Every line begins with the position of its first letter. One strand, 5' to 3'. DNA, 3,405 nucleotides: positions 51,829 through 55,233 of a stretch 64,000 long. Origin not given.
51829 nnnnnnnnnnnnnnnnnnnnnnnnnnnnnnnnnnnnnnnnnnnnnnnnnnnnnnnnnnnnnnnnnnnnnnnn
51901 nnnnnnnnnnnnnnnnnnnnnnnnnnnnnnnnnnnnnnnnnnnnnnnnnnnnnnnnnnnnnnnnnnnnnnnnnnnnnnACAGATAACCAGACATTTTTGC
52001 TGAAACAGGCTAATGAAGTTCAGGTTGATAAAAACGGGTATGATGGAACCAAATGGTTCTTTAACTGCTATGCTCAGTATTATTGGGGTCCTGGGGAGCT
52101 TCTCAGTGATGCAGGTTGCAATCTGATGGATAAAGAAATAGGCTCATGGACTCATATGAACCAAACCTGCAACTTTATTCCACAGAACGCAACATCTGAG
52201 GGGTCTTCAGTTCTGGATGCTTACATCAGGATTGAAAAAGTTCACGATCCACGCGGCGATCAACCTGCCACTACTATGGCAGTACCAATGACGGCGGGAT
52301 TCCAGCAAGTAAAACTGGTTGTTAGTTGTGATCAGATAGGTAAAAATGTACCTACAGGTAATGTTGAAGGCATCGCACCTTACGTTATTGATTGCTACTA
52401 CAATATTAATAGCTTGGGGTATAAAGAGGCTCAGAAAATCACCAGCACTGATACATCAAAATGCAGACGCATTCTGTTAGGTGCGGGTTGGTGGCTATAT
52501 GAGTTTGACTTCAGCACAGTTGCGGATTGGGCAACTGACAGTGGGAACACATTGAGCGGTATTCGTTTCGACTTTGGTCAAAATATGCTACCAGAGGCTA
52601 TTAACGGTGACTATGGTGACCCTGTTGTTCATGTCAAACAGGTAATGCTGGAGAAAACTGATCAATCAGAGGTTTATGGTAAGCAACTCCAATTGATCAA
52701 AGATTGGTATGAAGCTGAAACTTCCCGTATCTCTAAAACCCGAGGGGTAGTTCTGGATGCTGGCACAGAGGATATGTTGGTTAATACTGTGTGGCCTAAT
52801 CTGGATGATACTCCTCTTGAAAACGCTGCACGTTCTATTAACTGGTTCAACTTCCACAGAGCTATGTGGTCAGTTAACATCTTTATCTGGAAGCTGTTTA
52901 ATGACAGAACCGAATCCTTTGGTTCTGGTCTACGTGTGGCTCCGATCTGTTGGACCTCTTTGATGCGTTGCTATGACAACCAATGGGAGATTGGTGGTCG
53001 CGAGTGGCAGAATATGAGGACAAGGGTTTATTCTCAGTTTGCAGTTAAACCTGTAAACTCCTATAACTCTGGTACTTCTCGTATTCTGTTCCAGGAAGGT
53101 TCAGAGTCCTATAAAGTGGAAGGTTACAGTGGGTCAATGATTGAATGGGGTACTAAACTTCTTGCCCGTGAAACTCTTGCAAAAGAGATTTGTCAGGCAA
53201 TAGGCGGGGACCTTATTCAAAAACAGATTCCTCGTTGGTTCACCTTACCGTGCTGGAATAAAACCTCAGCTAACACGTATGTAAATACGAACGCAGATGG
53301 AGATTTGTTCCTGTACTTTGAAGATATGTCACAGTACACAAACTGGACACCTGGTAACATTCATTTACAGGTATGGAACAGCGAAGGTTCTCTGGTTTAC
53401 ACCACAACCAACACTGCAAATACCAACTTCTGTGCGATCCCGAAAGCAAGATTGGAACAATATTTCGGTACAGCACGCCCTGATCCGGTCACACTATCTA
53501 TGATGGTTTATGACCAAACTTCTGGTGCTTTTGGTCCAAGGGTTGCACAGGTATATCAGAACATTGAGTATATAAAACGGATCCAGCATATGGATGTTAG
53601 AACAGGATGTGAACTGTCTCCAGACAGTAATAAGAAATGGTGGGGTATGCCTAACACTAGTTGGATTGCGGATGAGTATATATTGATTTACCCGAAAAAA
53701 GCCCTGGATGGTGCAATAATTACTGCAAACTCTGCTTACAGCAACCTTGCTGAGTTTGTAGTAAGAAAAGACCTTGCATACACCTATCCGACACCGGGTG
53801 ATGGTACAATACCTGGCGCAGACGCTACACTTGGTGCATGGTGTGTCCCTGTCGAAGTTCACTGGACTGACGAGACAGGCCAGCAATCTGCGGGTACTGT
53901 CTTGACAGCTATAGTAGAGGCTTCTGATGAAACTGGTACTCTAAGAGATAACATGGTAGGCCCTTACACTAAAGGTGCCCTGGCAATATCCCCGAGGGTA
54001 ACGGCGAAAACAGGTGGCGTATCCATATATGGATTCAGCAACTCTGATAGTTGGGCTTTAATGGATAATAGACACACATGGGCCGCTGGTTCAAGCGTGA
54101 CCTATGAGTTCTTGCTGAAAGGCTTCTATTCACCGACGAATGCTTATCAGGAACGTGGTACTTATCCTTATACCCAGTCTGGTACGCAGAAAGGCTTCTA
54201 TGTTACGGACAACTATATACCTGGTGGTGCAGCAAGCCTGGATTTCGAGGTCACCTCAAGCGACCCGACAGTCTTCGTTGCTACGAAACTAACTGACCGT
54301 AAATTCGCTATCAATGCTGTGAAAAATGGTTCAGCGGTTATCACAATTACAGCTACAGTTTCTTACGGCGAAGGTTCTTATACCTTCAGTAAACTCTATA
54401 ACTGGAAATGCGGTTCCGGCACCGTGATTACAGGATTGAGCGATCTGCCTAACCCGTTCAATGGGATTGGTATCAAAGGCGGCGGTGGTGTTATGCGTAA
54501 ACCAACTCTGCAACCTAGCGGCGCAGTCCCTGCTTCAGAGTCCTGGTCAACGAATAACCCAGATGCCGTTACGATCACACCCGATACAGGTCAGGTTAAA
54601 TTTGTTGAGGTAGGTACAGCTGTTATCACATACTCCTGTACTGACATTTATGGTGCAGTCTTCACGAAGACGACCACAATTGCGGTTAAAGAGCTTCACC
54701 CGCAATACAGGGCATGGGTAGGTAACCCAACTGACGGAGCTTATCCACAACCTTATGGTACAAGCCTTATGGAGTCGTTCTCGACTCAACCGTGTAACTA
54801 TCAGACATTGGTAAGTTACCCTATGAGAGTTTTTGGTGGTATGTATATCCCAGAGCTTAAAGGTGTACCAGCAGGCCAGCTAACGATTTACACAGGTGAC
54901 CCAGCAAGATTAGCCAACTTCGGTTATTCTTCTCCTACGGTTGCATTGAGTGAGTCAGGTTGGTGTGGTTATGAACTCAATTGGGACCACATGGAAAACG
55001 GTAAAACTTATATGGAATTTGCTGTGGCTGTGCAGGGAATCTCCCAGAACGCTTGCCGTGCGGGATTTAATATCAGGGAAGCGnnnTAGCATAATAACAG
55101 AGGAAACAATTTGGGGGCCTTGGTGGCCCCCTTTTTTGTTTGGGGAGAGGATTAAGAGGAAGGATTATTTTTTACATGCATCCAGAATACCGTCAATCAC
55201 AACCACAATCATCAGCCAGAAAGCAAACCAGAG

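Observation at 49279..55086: Giant 1937-aa virion-associated protein with Ig-like domains at the end of the fiber cluster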

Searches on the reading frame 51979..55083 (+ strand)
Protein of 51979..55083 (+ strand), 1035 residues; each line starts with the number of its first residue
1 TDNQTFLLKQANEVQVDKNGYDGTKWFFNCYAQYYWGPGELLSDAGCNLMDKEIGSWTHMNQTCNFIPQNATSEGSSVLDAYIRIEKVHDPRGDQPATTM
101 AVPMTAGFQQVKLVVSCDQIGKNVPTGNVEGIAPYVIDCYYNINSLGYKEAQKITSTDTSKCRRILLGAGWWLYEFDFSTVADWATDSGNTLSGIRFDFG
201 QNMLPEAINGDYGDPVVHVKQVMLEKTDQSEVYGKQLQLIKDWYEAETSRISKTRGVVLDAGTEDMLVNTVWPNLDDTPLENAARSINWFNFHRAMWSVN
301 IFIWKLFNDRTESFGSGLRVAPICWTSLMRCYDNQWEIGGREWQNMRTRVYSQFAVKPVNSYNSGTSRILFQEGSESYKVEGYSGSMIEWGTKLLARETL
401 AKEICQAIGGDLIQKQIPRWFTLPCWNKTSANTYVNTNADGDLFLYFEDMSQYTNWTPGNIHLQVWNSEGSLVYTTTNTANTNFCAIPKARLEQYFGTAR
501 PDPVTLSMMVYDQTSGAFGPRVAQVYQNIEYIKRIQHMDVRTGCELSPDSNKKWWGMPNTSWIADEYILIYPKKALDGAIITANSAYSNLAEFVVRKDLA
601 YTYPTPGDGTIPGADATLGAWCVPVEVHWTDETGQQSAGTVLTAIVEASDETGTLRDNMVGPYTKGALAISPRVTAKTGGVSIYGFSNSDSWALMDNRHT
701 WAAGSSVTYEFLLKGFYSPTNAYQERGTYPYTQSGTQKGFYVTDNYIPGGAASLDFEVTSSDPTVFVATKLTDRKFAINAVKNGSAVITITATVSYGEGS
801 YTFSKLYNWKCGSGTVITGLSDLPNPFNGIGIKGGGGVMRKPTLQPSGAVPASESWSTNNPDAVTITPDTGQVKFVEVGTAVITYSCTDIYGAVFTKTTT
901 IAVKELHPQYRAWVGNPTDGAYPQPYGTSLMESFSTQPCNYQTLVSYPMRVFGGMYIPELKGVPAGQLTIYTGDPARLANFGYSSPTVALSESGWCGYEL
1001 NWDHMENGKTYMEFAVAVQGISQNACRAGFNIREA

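Call 51: predict_structure(alignment_id=A3)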
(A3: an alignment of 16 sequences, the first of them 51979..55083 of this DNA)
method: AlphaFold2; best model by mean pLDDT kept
length: 1035 residues; sequences in the alignment: 16
mean_pLDDT: 58.9   pTM: 0.33
mean pLDDT of the five models: 58.9, 58.7, 58.5, 55.1, 52.2
residues with pLDDT >= 90: 54; 70-90: 352; 50-70: 257; < 50: 372
segments of 3 or more residues with pLDDT < 50: 1-64, 71-76, 89-98, 167-169, 226-440, 448-459, 479-483, 532-534, 540-553, 685-691, 725-746, 923-927
pLDDT, mean of each block of 10 residues (from residue 1): 28 30 25 22 24 28 49 50 59 44 59 70 67 78 78 79 60 70 58 77 67 63 46 30 34 27 25 26 26 29 36 32 36 35 45 33 25 25 25 33 41 32 41 44 53 43 70 63 56 73 69 54 61 52 39 58 66 68 78 82 60 60 78 67 72 62 70 82 52 73 86 72 47 30 43 83 91 88 86 76 85 67 83 82 75 88 90 89 87 85 84 70 49 76 73 83 81 80 83 83 64 71 62 70
secondary structure, 60 per line:
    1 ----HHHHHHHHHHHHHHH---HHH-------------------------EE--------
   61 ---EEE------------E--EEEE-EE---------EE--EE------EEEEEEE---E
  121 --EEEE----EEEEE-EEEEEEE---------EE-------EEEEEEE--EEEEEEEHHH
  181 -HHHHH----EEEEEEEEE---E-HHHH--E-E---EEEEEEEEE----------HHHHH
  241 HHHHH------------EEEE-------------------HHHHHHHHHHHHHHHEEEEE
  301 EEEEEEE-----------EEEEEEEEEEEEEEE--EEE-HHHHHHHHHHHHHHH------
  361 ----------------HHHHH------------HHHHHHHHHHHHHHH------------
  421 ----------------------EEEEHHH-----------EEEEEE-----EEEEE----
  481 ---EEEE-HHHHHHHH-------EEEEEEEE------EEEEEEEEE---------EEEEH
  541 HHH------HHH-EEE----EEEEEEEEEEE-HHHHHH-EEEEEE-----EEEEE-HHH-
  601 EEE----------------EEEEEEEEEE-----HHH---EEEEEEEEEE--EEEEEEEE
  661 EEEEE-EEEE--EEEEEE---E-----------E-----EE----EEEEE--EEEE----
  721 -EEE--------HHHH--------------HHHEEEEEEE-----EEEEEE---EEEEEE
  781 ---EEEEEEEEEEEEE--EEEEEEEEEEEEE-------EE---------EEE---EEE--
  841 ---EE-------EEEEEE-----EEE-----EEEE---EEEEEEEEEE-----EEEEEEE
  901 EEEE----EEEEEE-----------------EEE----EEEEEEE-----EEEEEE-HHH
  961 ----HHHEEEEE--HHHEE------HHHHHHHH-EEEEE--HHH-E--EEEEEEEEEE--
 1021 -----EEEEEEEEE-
elements in order (helices of 4 or more, strands of 3 or more residues): H5-19 E64-66 E82-85 E110-116 E123-126 E131-135 E137-143 E162-168 E171-177 H182-186 E191-199 H205-208 E217-225 H236-245 E258-261 H281-295 E296-307 E319-333 E336-338 H340-354 H377-381 H394-408 E443-446 E461-466 E472-476 E484-487 H489-496 E504-511 E518-526 E536-539 H540-543 E554-556 E561-571 H573-578 E580-585 E591-595 E601-603 E620-629 E641-650 E653-665 E667-670 E673-678 E706-710 E713-716 E722-724 H733-736 E754-760 E766-771 E775-780 E784-796 E799-811 E830-832 E836-838 E853-858 E864-866 E872-875 E879-888 E894-904 E909-914 E932-934 E939-945 E951-956 E968-972 H986-993 E995-999 E1009-1018 E1026-1034

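Call 53: fold_search(model_id=the predicted structure, library=pdb)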
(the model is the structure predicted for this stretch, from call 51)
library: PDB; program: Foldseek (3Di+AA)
matches with E <= 10: 1373; with E <= 0.001: 209
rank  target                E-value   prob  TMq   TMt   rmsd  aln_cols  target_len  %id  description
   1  9hcj_10               2.9e-14  1.00  0.13  0.09  40.3      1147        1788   10  D. discoideum nuclear pore complex (released 2024-12-25)
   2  6e6b_A                9.7e-11  1.00  0.10  0.14  44.0       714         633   10  Crystal structure of the Protocadherin GammaB4 extracellular domain (released 2019-04-10)
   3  3q2w_A                1.6e-09  1.00  0.10  0.15  21.7       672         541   12  Crystal structure of mouse N-cadherin ectodomain (released 2011-02-23)
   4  3b43                  3.1e-09  1.00  0.12  0.18  27.6       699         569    7  I-band fragment I65-I70 from titin (released 2008-01-22)
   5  6vg1_A                3.6e-09  1.00  0.09  0.13  25.9       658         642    9  xenopus protocadherin 8.1 EC1-6 (released 2020-03-11)
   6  6vg4_A                4.5e-09  1.00  0.08  0.12  42.2       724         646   10  Human protocadherin 10 ectodomain (released 2020-03-11)
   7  5szr_B                5.2e-09  1.00  0.09  0.17  21.2       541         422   10  Protocadherin Gamma B2 extracellular cadherin domains 3-6 (released 2016-10-19)
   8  4u7m                  8.8e-09  1.00  0.09  0.24  16.0       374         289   10  LRIG1 extracellular domain: Structure and Function Analysis (released 2015-04-08)
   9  6pgw                  1.0e-08  1.00  0.08  0.17  20.7       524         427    9  Crystal structure of zebrafish Protocadherin-19 EC3-6 (released 2020-12-30)
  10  8opr_A                1.5e-08  1.00  0.09  0.13  31.4       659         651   11  Structure of the EA1 surface layer of Bacillus anthracis (released 2023-11-08)
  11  9g93_A                2.8e-08  1.00  0.11  0.17  29.9       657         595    9  CryoET structure of the in vitro grown Bacillus anthracis Sap S-layer (released 2024-12-18)
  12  5v5x_D                2.8e-08  1.00  0.08  0.17  22.8       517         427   10  Protocadherin gammaB7 EC3-6 cis-dimer structure (released 2017-11-01)
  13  7ol4_D                3.8e-08  1.00  0.12  0.19  36.6       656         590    9  Mouse contactin-1 neurofascin-155 immunoglobulin domains adhesion complex (released 2022-12-14)
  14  7ok5_A                5.2e-08  1.00  0.12  0.19  33.8       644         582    8  Crystal structure of mouse neurofascin 155 immunoglobulin domains (released 2022-12-14)
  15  5v5x_B                6.1e-08  1.00  0.10  0.18  22.0       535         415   11  Protocadherin gammaB7 EC3-6 cis-dimer structure (released 2017-11-01)
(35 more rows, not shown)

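Call 78: fold_search(model_id=the predicted structure, library=viral)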
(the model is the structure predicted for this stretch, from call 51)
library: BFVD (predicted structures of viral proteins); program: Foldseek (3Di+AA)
matches with E <= 10: 1257; with E <= 0.001: 223
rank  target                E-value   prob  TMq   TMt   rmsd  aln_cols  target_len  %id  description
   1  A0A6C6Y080            6.6e-63  1.00  0.23  0.19  37.6      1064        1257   29  (no name in the UniProt tables at hand)
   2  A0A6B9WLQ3            1.7e-49  1.00  0.21  0.26  42.6       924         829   30  BIG2 domain-containing protein [Escherichia phage ime]
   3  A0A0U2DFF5            1.4e-29  1.00  0.21  0.51  13.4       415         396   27  BIG2 domain-containing protein [Escherichia phage APECc02]
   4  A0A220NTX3            1.6e-22  1.00  0.19  0.63   9.4       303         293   35  BIG2 domain-containing protein [Escherichia phage V18]
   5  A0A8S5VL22            1.4e-12  1.00  0.11  0.14  27.4       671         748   11  (no name in the UniProt tables at hand)
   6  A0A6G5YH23            2.3e-12  1.00  0.13  0.21  16.2       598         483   11  (no name in the UniProt tables at hand)
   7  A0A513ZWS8            1.2e-11  1.00  0.11  0.15  18.8       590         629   16  Major tail protein [Salmonella phage SE13]
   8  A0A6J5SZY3            2.1e-11  1.00  0.14  0.13  15.6       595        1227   12  Ig [uncultured Caudovirales phage]
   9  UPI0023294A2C         2.2e-11  1.00  0.14  0.14  20.8       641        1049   10  (no name look-up for this kind of identifier)
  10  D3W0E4                3.0e-11  1.00  0.14  0.26  24.6       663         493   11  Putative phage structural protein [Lactococcus phage 1358]
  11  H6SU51                6.9e-11  1.00  0.12  0.21  17.0       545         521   10  Gp18 T4-like tail sheath protein [Campylobacter virus IBB35]
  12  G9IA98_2              7.3e-11  1.00  0.12  0.13  26.5       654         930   12  (no name in the UniProt tables at hand)
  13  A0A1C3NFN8            7.7e-11  1.00  0.13  0.15  33.7       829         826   10  (no name in the UniProt tables at hand)
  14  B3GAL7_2              1.1e-10  1.00  0.16  0.16  21.1       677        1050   10  AMDV3_1 [uncultured virus]
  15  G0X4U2                1.5e-10  1.00  0.11  0.17  19.0       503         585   12  Major head protein [Salmonella phage 7-11]
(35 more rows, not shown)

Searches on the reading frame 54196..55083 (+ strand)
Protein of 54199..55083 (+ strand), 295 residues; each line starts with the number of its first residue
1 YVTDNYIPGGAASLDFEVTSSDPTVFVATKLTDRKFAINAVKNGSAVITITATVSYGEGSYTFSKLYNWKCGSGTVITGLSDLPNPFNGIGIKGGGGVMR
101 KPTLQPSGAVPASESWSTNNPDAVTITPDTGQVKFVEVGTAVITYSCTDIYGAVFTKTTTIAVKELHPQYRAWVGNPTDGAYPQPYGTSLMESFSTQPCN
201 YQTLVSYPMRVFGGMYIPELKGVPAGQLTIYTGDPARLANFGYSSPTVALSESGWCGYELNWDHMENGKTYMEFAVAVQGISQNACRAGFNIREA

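Call 57: search_protein_families(library=pfam, proteins=[window:54199-55083:+], max_evalue=10)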
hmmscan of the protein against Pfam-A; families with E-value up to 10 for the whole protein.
window:54199-55083:+ (295 aa): 4 families
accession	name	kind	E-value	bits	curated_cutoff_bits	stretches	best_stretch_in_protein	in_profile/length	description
PF25354.1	Ig_NUP210_16th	-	0.059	13.3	27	1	115-148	31-64/72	NUP210-like, Ig-like domain 16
PF20578.4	aBig_2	-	0.19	12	27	0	40-60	57-77/89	Atrophied bacterial Ig domain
PF16403.11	Bact_surface_Ig-like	-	0.26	11.8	27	1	130-163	38-71/71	Bacterial surface protein, Ig-like domain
PF17963.7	Big_9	-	1.4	10.3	23.6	1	111-161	43-88/89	Bacterial Ig domain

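Call 95: search_solved_structures(query=A6, max_evalue=10, show_alignments=0)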
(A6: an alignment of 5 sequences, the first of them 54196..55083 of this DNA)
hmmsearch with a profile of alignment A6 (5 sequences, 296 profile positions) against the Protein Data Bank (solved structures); distinct sequences matched with E-value up to 10: 17.
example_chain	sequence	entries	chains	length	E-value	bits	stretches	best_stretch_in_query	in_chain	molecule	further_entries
1e5u_I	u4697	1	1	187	4.3e-05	26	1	98-165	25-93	INTIMIN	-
1f00_I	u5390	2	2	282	0.00057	22.3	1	98-160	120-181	INTIMIN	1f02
9kmh_ak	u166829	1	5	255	0.0053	19.1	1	106-161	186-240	Decoration protein gp29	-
9hcj_10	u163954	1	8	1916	0.0059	18.9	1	114-147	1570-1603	Nucleoporin 210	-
8s83_A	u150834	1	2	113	0.0078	18.5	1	110-160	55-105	S-layer protein sap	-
9kzj_H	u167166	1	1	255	0.027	16.8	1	107-161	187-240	BIG2 domain-containing protein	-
7n1c_D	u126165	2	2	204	0.085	15.1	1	50-158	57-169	pRLQ3 T cell receptor alpha chain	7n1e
6hhu_A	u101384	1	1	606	0.14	14.5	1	111-160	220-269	S-layer protein sap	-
6qx4_A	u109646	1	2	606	0.14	14.5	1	111-160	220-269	S-layer protein sap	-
5k9h_A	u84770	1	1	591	0.14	14.4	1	21-83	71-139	0940_GH29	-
8hqz_p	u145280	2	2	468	0.2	13.9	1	104-164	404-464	Tail tube protein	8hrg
9g93_A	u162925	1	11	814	0.2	13.9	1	111-160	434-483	S-layer protein sap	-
7r5j_10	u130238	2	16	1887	0.29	13.4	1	111-154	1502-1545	Nuclear pore membrane glycoprotein 210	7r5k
2kpn_A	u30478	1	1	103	0.51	12.6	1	131-165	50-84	Bacillolysin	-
4fay_A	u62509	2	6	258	1.5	11.1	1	89-136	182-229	Microcompartments protein | Propanediol utilization protein PduB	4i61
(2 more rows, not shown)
